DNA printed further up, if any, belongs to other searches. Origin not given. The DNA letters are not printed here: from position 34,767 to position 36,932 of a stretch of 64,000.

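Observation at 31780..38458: Streptomyces-type CslA-GlxA-GH6 glycan-deposition system with extra partners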

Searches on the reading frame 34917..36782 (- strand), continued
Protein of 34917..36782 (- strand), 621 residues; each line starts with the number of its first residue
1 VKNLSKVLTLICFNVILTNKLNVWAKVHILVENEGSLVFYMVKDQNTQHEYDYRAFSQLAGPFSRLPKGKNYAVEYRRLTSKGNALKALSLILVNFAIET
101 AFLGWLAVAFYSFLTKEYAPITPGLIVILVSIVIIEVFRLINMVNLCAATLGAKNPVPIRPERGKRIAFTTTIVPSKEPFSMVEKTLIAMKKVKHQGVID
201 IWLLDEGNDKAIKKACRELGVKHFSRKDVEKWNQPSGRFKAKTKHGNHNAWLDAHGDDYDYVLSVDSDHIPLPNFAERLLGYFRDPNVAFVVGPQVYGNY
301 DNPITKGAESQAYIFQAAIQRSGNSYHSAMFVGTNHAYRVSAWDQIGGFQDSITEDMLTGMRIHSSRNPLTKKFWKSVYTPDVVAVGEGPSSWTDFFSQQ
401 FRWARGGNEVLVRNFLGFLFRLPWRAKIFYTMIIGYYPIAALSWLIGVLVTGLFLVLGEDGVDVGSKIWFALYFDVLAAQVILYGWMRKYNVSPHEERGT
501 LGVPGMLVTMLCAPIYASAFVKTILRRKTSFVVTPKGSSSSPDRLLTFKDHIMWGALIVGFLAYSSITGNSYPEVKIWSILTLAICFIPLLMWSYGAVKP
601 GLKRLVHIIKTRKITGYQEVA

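Call 37: find_homologous_proteins(query=window:34917-36662:-)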
Query window:34917-36662:- (581 aa): 3226 proteins with E <= 0.001 among 8000 candidates; the best 120 are listed.
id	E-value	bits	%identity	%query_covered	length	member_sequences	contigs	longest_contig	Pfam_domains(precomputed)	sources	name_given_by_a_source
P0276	0.0e+0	1345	100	100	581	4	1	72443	PF13632.13,PF13506.14,PF13641.13,PF03552.21,PF00535.33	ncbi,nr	ncbi:MAG TPA: glycosyltransferase family 2 protein [Candidatus Saccharimonadales bacterium]|nr:glyco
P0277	0.0e+0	1123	81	100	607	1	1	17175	PF13632.13,PF13506.14,PF13641.13,PF03552.21,PF00535.33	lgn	-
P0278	0.0e+0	1078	79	100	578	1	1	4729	PF13632.13,PF13506.14,PF13641.13,PF03552.21,PF00535.33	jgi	jgi:cellulose synthase/poly-beta-1,6-N-acetylglucosamine synthase-like glycosyltransferase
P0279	0.0e+0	1033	75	100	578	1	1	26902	PF13632.13,PF13506.14,PF13641.13,PF03552.21,PF00535.33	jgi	jgi:cellulose synthase/poly-beta-1,6-N-acetylglucosamine synthase-like glycosyltransferase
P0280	1.6e-290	983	72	100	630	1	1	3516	PF13632.13,PF13506.14,PF13641.13,PF00535.33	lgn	-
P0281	2.4e-274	930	72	94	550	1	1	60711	PF13632.13,PF13506.14,PF13641.13,PF03552.21,PF00535.33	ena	-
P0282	4.6e-265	899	65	100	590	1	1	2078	PF13632.13,PF13641.13,PF03552.21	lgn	-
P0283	4.5e-264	896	66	98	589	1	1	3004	PF13632.13,PF13506.14,PF13641.13,PF03552.21,PF00535.33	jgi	jgi:cellulose synthase/poly-beta-1,6-N-acetylglucosamine synthase-like glycosyltransferase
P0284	4.9e-247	839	64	96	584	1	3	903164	PF13632.13,PF13641.13,PF00535.33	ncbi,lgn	-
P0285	3.2e-244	830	62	98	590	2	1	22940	PF13632.13,PF13506.14,PF13641.13,PF03552.21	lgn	-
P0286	1.3e-241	822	60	98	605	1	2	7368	PF13632.13,PF13506.14,PF13641.13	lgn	-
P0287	1.5e-238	811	59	99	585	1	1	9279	PF13632.13,PF13641.13,PF03552.21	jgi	jgi:cellulose synthase/poly-beta-1,6-N-acetylglucosamine synthase-like glycosyltransferase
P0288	1.3e-236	805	62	94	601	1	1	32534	PF13632.13,PF13506.14,PF13641.13,PF03552.21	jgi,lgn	jgi:cellulose synthase/poly-beta-1,6-N-acetylglucosamine synthase-like glycosyltransferase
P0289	3.2e-234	797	60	96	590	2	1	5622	PF13632.13,PF13506.14,PF13641.13,PF03552.21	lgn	-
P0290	5.1e-234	797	61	96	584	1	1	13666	PF13632.13,PF13506.14,PF13641.13,PF00535.33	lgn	-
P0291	6.8e-234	796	61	94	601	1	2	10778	PF13632.13,PF13641.13,PF03552.21,PF00535.33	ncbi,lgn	-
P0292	7.9e-234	796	68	81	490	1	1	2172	PF13632.13,PF13506.14,PF13641.13,PF03552.21,PF00535.33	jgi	jgi:cellulose synthase/poly-beta-1,6-N-acetylglucosamine synthase-like glycosyltransferase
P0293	4.7e-233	793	59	97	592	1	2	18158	PF13632.13,PF13641.13,PF03552.21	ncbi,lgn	-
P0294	1.6e-229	782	58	100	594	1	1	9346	PF13632.13,PF13506.14,PF13641.13,PF03552.21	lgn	-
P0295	1.8e-228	778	60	93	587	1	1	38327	PF13632.13,PF13506.14,PF13641.13,PF03552.21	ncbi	-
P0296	1.8e-227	775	59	96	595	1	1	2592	PF13632.13,PF13506.14,PF13641.13,PF03552.21,PF00535.33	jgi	jgi:cellulose synthase/poly-beta-1,6-N-acetylglucosamine synthase-like glycosyltransferase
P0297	5.5e-226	770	57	98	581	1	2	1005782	PF13632.13,PF13641.13,PF03552.21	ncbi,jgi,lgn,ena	-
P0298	5.9e-225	767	57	98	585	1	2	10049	PF13632.13,PF13641.13,PF03552.21,PF00535.33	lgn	-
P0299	8.4e-225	766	57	98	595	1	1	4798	PF13632.13,PF13641.13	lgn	-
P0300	4.2e-224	764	59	94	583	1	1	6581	PF13632.13,PF13641.13,PF00535.33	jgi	jgi:cellulose synthase/poly-beta-1,6-N-acetylglucosamine synthase-like glycosyltransferase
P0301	5.2e-224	763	59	94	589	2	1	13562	PF13632.13,PF13506.14,PF13641.13,PF03552.21,PF00535.33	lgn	-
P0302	1.5e-223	762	60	93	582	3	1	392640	PF13632.13,PF13506.14,PF13641.13,PF03552.21,PF00535.33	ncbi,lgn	-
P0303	3.3e-223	761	58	97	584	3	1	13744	PF13632.13,PF13506.14,PF13641.13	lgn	-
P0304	3.4e-222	757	59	95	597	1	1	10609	PF13632.13,PF13506.14,PF13641.13,PF03552.21,PF00535.33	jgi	jgi:cellulose synthase/poly-beta-1,6-N-acetylglucosamine synthase-like glycosyltransferase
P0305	2.7e-221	755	50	75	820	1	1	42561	PF13632.13,PF13506.14,PF13641.13,PF03552.21,PF00535.33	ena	-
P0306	4.1e-221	754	59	93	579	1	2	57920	PF13632.13,PF13506.14,PF13641.13,PF03552.21,PF00535.33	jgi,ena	-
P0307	1.5e-220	752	59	94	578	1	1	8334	PF13632.13,PF13506.14,PF13641.13,PF03552.21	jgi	jgi:cellulose synthase/poly-beta-1,6-N-acetylglucosamine synthase-like glycosyltransferase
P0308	1.9e-220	752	58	97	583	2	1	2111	PF13632.13,PF13506.14,PF13641.13,PF03552.21,PF00535.33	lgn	-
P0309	2.3e-219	748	57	94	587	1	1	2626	PF13632.13,PF13506.14,PF13641.13,PF00535.33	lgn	-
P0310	4.3e-219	747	57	96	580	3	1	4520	PF13632.13,PF13506.14,PF13641.13,PF03552.21,PF00535.33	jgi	jgi:cellulose synthase/poly-beta-1,6-N-acetylglucosamine synthase-like glycosyltransferase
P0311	5.8e-218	744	59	93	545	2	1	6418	PF13632.13,PF13506.14,PF13641.13,PF03552.21,PF00535.33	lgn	-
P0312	2.8e-217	741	56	97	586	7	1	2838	PF13632.13,PF13506.14,PF13641.13,PF03552.21,PF00535.33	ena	-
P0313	1.3e-216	739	55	99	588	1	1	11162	PF13632.13,PF13506.14,PF13641.13,PF03552.21,PF00535.33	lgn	-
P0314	1.1e-215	736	58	95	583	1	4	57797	PF13632.13,PF13506.14,PF13641.13,PF00535.33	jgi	jgi:cellulose synthase/poly-beta-1,6-N-acetylglucosamine synthase-like glycosyltransferase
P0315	1.2e-215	736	59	90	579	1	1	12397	PF13632.13,PF13506.14,PF13641.13,PF03552.21,PF00535.33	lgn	-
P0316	3.1e-215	734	58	94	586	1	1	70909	PF13632.13,PF13506.14,PF13641.13,PF00535.33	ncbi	-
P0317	3.9e-215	734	61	86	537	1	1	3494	PF13632.13,PF13506.14,PF13641.13,PF03552.21,PF00535.33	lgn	-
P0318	1.2e-214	733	55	98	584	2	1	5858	PF13632.13,PF13506.14,PF13641.13,PF03552.21,PF00535.33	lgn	-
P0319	2.8e-214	731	56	96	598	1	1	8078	PF13632.13,PF13506.14,PF13641.13,PF00535.33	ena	-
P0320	9.4e-213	726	58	94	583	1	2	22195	PF13632.13,PF13506.14,PF13641.13,PF03552.21,PF00535.33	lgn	-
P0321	1.1e-212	726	56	97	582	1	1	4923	PF13632.13,PF13506.14,PF13641.13,PF03552.21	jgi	jgi:cellulose synthase/poly-beta-1,6-N-acetylglucosamine synthase-like glycosyltransferase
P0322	8.6e-212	723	59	87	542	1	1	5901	PF13632.13,PF13506.14,PF13641.13,PF03552.21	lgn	-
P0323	2.5e-208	712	54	94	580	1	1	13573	PF13632.13,PF13641.13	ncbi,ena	-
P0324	1.0e-205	703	55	94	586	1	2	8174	PF13632.13,PF13641.13,PF03552.21,PF00535.33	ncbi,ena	-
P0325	2.3e-205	702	56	92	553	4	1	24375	PF13632.13,PF13506.14,PF13641.13,PF03552.21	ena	-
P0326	2.7e-204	698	54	95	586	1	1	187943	PF13632.13,PF13641.13,PF03552.21,PF00535.33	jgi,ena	-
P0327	9.7e-202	690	56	90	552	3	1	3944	PF13632.13,PF13506.14,PF13641.13,PF03552.21,PF00535.33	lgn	-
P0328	7.2e-200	684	53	100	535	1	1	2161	PF13632.13,PF13506.14,PF13641.13,PF03552.21,PF00535.33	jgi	-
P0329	1.6e-199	683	53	93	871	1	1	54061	PF13632.13,PF13506.14,PF13641.13,PF03552.21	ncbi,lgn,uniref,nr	ncbi:glycosyltransferase family 2 protein [Frankia sp. R82]|uniref:glycosyltransferase family 2 prot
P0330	1.7e-199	683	52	95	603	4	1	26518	PF13632.13,PF13506.14,PF13641.13,PF03552.21,PF00535.33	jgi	jgi:hypothetical protein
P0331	3.5e-199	681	52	93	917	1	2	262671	PF13632.13,PF13506.14,PF13641.13,PF03552.21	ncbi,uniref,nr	ncbi:putative glycosyl transferase (Partial match) [Frankia sp. AiPs1]|uniref:glycosyltransferase fa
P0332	8.0e-199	680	51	97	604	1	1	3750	PF13632.13,PF13506.14,PF13641.13,PF00535.33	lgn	-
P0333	8.9e-199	680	52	93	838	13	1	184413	PF13632.13,PF13506.14,PF13641.13,PF03552.21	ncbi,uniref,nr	ncbi:glycosyltransferase family 2 protein [Frankia sp. AvcI1]|uniref:glycosyltransferase family 2 pr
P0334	1.4e-198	680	52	93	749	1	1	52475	PF13632.13,PF13506.14,PF13641.13,PF03552.21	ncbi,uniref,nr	ncbi:Glycosyl transferase [Frankia canadensis]|uniref:Glycosyl transferase n=1 Tax=Frankia canadensi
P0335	4.5e-198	678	51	97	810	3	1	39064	PF13632.13,PF13506.14,PF13641.13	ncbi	-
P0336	1.4e-197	676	52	94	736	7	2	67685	PF13632.13,PF13506.14,PF13641.13,PF03552.21,PF00535.33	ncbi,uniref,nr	ncbi:glycosyltransferase family 2 protein [Frankia sp. Cj3]|uniref:glycosyltransferase family 2 prot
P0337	2.6e-197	675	52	94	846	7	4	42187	PF13632.13,PF13506.14,PF13641.13,PF03552.21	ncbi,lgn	-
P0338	4.2e-197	675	52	94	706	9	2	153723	PF13632.13,PF13506.14,PF13641.13,PF03552.21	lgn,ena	-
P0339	5.5e-197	674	52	94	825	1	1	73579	PF13632.13,PF13506.14,PF13641.13,PF03552.21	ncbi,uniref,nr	ncbi:glycosyltransferase family 2 protein [Frankia sp. AgB32]|uniref:glycosyltransferase family 2 pr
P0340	8.5e-197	674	52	94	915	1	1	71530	PF13632.13,PF13506.14,PF13641.13,PF03552.21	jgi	jgi:cellulose synthase/poly-beta-1,6-N-acetylglucosamine synthase-like glycosyltransferase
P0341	1.2e-196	673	52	94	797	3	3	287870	PF13632.13,PF13506.14,PF13641.13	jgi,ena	jgi:cellulose synthase/poly-beta-1,6-N-acetylglucosamine synthase-like glycosyltransferase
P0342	2.0e-196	672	52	94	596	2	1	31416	PF13632.13,PF13506.14,PF13641.13,PF03552.21,PF00535.33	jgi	jgi:cellulose synthase/poly-beta-1,6-N-acetylglucosamine synthase-like glycosyltransferase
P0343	3.9e-196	671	52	94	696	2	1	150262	PF13632.13,PF13506.14,PF13641.13,PF00535.33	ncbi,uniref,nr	ncbi:cellulose synthase catalytic subunit [Frankia sp. Cr2]|uniref:glycosyltransferase family 2 prot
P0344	1.1e-195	670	51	95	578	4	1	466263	PF13632.13,PF13506.14,PF13641.13,PF00535.33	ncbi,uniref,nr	ncbi:glycosyltransferase family 2 protein [Actinoplanes aureus]|uniref:Glycosyltransferase n=1 Tax=A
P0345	2.0e-195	669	52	94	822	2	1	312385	PF13632.13,PF13506.14,PF13641.13,PF03552.21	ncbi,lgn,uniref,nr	ncbi:glycosyltransferase [Frankia sp. Ag45/Mut15]|uniref:Glycosyltransferase n=1 Tax=Frankia umida T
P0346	6.8e-195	667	52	93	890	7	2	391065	PF13632.13,PF13506.14,PF13641.13,PF03552.21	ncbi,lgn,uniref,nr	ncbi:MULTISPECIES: glycosyltransferase family 2 protein [unclassified Parafrankia]|uniref:glycosyltr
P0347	7.4e-195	667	52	93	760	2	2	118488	PF13632.13,PF13506.14,PF13641.13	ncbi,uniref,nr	ncbi:glycosyl transferase [Parafrankia colletiae]|uniref:Glycosyl transferase n=1 Tax=Parafrankia co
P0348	2.5e-194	665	51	97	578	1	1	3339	PF13632.13,PF13506.14,PF13641.13,PF00535.33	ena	-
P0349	4.0e-194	665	55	89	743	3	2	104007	PF13632.13,PF13506.14,PF13641.13,PF03552.21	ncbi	-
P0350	1.8e-193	663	55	89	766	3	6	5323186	PF13632.13,PF13506.14,PF13641.13,PF03552.21,PF00535.33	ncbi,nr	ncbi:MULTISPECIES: glycosyltransferase family 2 protein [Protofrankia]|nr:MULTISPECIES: glycosyltran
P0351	7.2e-193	661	52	94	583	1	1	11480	PF13632.13,PF13506.14,PF13641.13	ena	-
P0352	8.2e-193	660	50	98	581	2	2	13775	PF13632.13,PF13506.14,PF13641.13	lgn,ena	-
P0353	9.2e-193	660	53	94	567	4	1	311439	PF13632.13,PF13506.14,PF13641.13,PF00535.33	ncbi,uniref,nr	ncbi:glycosyltransferase family 2 protein [Actinoplanes sp. DH11]|uniref:glycosyltransferase family 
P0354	1.0e-192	660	51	96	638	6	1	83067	PF13632.13,PF13506.14,PF13641.13,PF03552.21,PF00535.33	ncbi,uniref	ncbi:glycosyltransferase family 2 protein [Streptomyces sp. NPDC059850]|uniref:glycosyltransferase f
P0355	1.4e-191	656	52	93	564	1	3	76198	PF13632.13,PF13506.14,PF13641.13,PF00535.33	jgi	jgi:cellulose synthase/poly-beta-1,6-N-acetylglucosamine synthase-like glycosyltransferase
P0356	1.6e-191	656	51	93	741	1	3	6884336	PF13632.13,PF13641.13,PF03552.21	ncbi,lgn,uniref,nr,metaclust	ncbi:cellulose synthase catalytic subunit [Pseudofrankia sp. DC12]|uniref:glycosyltransferase family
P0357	2.2e-191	656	52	93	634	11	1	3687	PF13632.13,PF13506.14,PF13641.13,PF03552.21,PF00535.33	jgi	-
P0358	2.4e-191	656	55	89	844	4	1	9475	PF13632.13,PF13506.14,PF13641.13,PF03552.21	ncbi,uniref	ncbi:glycosyltransferase family 2 protein [Frankia sp. CiP1_Cm_nod1]|uniref:glycosyltransferase fami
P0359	2.6e-191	655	51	95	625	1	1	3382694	PF13632.13,PF13506.14,PF13641.13,PF03552.21,PF00535.33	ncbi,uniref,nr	ncbi:glycosyl transferase [Streptomyces hygroscopicus subsp. sporocinereus]|uniref:Glycosyl transfer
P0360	2.7e-191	655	51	94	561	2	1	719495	PF13632.13,PF13506.14,PF13641.13,PF00535.33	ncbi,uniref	ncbi:glycosyltransferase family 2 protein [Actinoplanes sp. NPDC051861]|uniref:glycosyltransferase f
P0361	3.7e-191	655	52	90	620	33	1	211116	PF13632.13,PF13506.14,PF13641.13,PF03552.21,PF00535.33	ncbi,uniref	ncbi:cellulose synthase catalytic subunit [Streptomyces sparsogenes]|uniref:glycosyltransferase fami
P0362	5.5e-191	654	51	93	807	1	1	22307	PF13632.13,PF13506.14,PF13641.13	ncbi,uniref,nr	ncbi:glycosyltransferase family 2 protein [Parafrankia sp. EUN1f]|uniref:glycosyltransferase family 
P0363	6.8e-191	654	53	91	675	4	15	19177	PF13632.13,PF13641.13,PF03552.21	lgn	-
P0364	6.9e-191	654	52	93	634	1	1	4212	PF13632.13,PF13506.14,PF13641.13,PF03552.21,PF00535.33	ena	-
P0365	7.2e-191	654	53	88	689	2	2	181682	PF13632.13,PF13506.14,PF13641.13,PF03552.21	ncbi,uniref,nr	ncbi:glycosyltransferase family 2 protein [Frankia sp. Cppng1_Ct_nod]|uniref:glycosyltransferase fam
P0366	8.6e-191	654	50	95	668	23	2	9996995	PF13632.13,PF13506.14,PF13641.13,PF03552.21,PF00535.33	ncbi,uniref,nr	ncbi:glycosyltransferase family 2 protein [Streptomyces hygroscopicus]|uniref:glycosyltransferase fa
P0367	1.1e-190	653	52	94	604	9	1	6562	PF13632.13,PF13506.14,PF13641.13,PF03552.21,PF00535.33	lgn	-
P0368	1.1e-190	653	50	94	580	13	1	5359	PF13632.13,PF13506.14,PF13641.13,PF00535.33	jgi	jgi:cellulose synthase/poly-beta-1,6-N-acetylglucosamine synthase-like glycosyltransferase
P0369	1.2e-190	653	51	95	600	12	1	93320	PF13632.13,PF13506.14,PF13641.13,PF03552.21,PF00535.33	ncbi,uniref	ncbi:cellulose synthase catalytic subunit [Streptomyces sp. NPDC026673]|uniref:glycosyltransferase f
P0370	1.8e-190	653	51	94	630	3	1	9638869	PF13632.13,PF13506.14,PF13641.13,PF03552.21,PF00535.33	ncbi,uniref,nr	ncbi:glycosyltransferase family 2 protein [Streptomyces sp. S465]|uniref:glycosyltransferase family 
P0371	1.8e-190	653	51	96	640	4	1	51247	PF13632.13,PF13506.14,PF13641.13,PF03552.21,PF00535.33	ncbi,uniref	ncbi:glycosyltransferase family 2 protein [Streptomyces sp. NPDC019937]|uniref:glycosyltransferase f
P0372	2.1e-190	652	50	95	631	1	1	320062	PF13632.13,PF13506.14,PF13641.13,PF03552.21,PF00535.33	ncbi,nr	ncbi:glycosyl transferase [Streptomyces hygroscopicus subsp. hygroscopicus]|nr:glycosyl transferase 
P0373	4.2e-190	651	50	97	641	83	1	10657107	PF13632.13,PF13506.14,PF13641.13,PF03552.21,PF00535.33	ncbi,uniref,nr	ncbi:glycosyltransferase family 2 protein [Streptomyces violaceusniger]|uniref:Glycosyl transferase 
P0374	6.4e-190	651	51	95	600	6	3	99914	PF13632.13,PF13506.14,PF13641.13,PF03552.21,PF00535.33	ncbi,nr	ncbi:cellulose synthase catalytic subunit [Streptomyces sp. PA03-1a]|nr:cellulose synthase catalytic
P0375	9.2e-190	650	52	91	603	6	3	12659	PF13632.13,PF13506.14,PF13641.13,PF00535.33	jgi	jgi:cellulose synthase/poly-beta-1,6-N-acetylglucosamine synthase-like glycosyltransferase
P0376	9.3e-190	650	51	93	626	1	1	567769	PF13632.13,PF13506.14,PF13641.13,PF03552.21,PF00535.33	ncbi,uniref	ncbi:glycosyltransferase family 2 protein [Streptomyces sp. NPDC021212]|uniref:glycosyltransferase f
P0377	1.0e-189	650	51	95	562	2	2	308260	PF13632.13,PF13641.13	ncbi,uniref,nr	ncbi:glycosyltransferase family 2 protein [Actinoplanes palleronii]|uniref:Glycosyl transferase n=1 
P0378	1.0e-189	650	51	95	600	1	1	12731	PF13632.13,PF13506.14,PF13641.13,PF03552.21,PF00535.33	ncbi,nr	ncbi:cellulose synthase catalytic subunit [Streptomyces sp. PA03-6a]|nr:cellulose synthase catalytic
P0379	2.0e-189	649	51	94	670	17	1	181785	PF13632.13,PF13506.14,PF13641.13,PF03552.21,PF00535.33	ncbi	-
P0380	2.7e-189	649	52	95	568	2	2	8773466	PF13632.13,PF13506.14,PF13641.13,PF00535.33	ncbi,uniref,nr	ncbi:putative glycosyltransferase [Actinoplanes missouriensis 431]|uniref:Putative glycosyltransfera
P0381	2.7e-189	649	51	93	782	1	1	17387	PF13632.13,PF13641.13,PF03552.21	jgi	jgi:cellulose synthase/poly-beta-1,6-N-acetylglucosamine synthase-like glycosyltransferase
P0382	3.2e-189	649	51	94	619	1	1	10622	PF13632.13,PF13506.14,PF13641.13,PF00535.33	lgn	-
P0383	4.7e-189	648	52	94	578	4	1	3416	PF13632.13,PF13506.14,PF13641.13,PF03552.21,PF00535.33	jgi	jgi:cellulose synthase/poly-beta-1,6-N-acetylglucosamine synthase-like glycosyltransferase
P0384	4.8e-189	648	51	94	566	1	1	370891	PF13632.13,PF13506.14,PF13641.13,PF00535.33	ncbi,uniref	ncbi:glycosyltransferase family 2 protein [Actinoplanes sp. NPDC023936]|uniref:glycosyltransferase f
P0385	6.1e-189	648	51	95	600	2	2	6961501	PF13632.13,PF13506.14,PF13641.13,PF03552.21,PF00535.33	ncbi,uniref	ncbi:glycosyltransferase family 2 protein [Actinacidiphila glaucinigra]|uniref:glycosyltransferase f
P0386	6.6e-189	648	51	95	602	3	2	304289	PF13632.13,PF13506.14,PF13641.13,PF00535.33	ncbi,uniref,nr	ncbi:glycosyltransferase family 2 protein [Actinoplanes palleronii]|uniref:Glycosyl transferase n=1 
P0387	9.1e-189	647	51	94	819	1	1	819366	PF13632.13,PF13506.14,PF13641.13,PF00535.33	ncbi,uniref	ncbi:glycosyltransferase family 2 protein [Catenuloplanes sp. NPDC051500]|uniref:glycosyltransferase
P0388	9.5e-189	647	50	97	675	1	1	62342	PF13632.13,PF13506.14,PF13641.13,PF03552.21,PF00535.33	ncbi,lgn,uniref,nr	ncbi:glycosyltransferase [Streptacidiphilus sp. ASG 303]|uniref:glycosyltransferase family 2 protein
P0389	1.0e-188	647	50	94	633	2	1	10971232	PF13632.13,PF13506.14,PF13641.13,PF03552.21,PF00535.33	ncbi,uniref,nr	ncbi:glycosyltransferase family 2 protein [Streptomyces malaysiensis]|uniref:glycosyltransferase fam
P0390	1.2e-188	647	51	94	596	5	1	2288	PF13632.13,PF13506.14,PF13641.13,PF00535.33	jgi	jgi:hypothetical protein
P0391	1.3e-188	647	53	91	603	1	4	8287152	PF13632.13,PF13506.14,PF13641.13,PF00535.33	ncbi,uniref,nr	ncbi:glycosyltransferase family 2 protein [Actinoplanes teichomyceticus]|uniref:Cellulose synthase/p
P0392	1.6e-188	646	51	94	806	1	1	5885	PF13632.13,PF13641.13,PF00535.33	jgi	jgi:cellulose synthase/poly-beta-1,6-N-acetylglucosamine synthase-like glycosyltransferase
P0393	1.6e-188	646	52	93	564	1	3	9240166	PF13632.13,PF13641.13,PF00535.33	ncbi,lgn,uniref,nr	ncbi:glycosyl transferase [Actinoplanes sp. SE50]|uniref:glycosyltransferase family 2 protein n=1 Ta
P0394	1.9e-188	646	51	95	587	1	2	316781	PF13632.13,PF13506.14,PF13641.13,PF03552.21,PF00535.33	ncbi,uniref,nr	ncbi:glycosyltransferase family 2 protein [Streptomyces orinoci]|uniref:Glycosyltransferase family 2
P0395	1.9e-188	646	51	94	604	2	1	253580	PF13632.13,PF13506.14,PF13641.13,PF00535.33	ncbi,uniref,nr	ncbi:glycosyltransferase family 2 protein [Actinoplanes sp. DH11]|uniref:glycosyltransferase family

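Call 85: find_encoding_contigs(protein=P0277, flank=1500, max_places=1)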
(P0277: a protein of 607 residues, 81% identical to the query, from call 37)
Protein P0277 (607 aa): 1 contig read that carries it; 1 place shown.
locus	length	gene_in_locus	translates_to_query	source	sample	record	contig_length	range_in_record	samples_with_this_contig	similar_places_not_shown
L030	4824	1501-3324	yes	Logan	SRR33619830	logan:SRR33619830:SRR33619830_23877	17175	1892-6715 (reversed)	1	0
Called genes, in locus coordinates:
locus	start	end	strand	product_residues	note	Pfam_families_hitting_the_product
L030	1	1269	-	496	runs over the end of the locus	-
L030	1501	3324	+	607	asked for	PF00535:Glycos_transf_2 (weak), PF13506:Glyco_transf_21, PF13641:Glyco_tranf_2_3, PF13632:Glyco_trans_2_3, PF03552:Cellulose_synt (weak)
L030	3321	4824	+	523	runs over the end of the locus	PF13418:Beta-prop_TYW4 (faint), PF07646:Kelch_2 (faint), PF13964:Beta-prop_Calicin (faint), PF07250:Glyoxal_oxid_N, PF01344:Kelch_1 (faint), PF09118:GO-like_E_set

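Call 86: find_encoding_contigs(protein=P0288, flank=1500, max_places=1)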
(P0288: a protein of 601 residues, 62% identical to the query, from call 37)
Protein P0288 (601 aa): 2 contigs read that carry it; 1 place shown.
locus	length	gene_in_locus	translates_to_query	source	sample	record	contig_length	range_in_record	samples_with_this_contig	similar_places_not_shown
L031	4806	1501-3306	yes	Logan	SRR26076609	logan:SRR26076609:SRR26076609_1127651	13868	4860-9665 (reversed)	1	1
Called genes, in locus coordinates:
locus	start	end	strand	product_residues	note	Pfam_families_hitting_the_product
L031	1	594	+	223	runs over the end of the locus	PF00005:ABC_tran, PF02463:SMC_N (faint), PF13304:AAA_21 (faint)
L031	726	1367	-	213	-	PF01936:NYN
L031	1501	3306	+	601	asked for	PF13641:Glyco_tranf_2_3, PF03552:Cellulose_synt (faint), PF13506:Glyco_transf_21, PF13632:Glyco_trans_2_3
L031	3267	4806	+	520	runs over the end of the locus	PF13964:Beta-prop_Calicin (faint), PF07646:Kelch_2 (faint), PF01344:Kelch_1 (faint), PF07250:Glyoxal_oxid_N, PF09118:GO-like_E_set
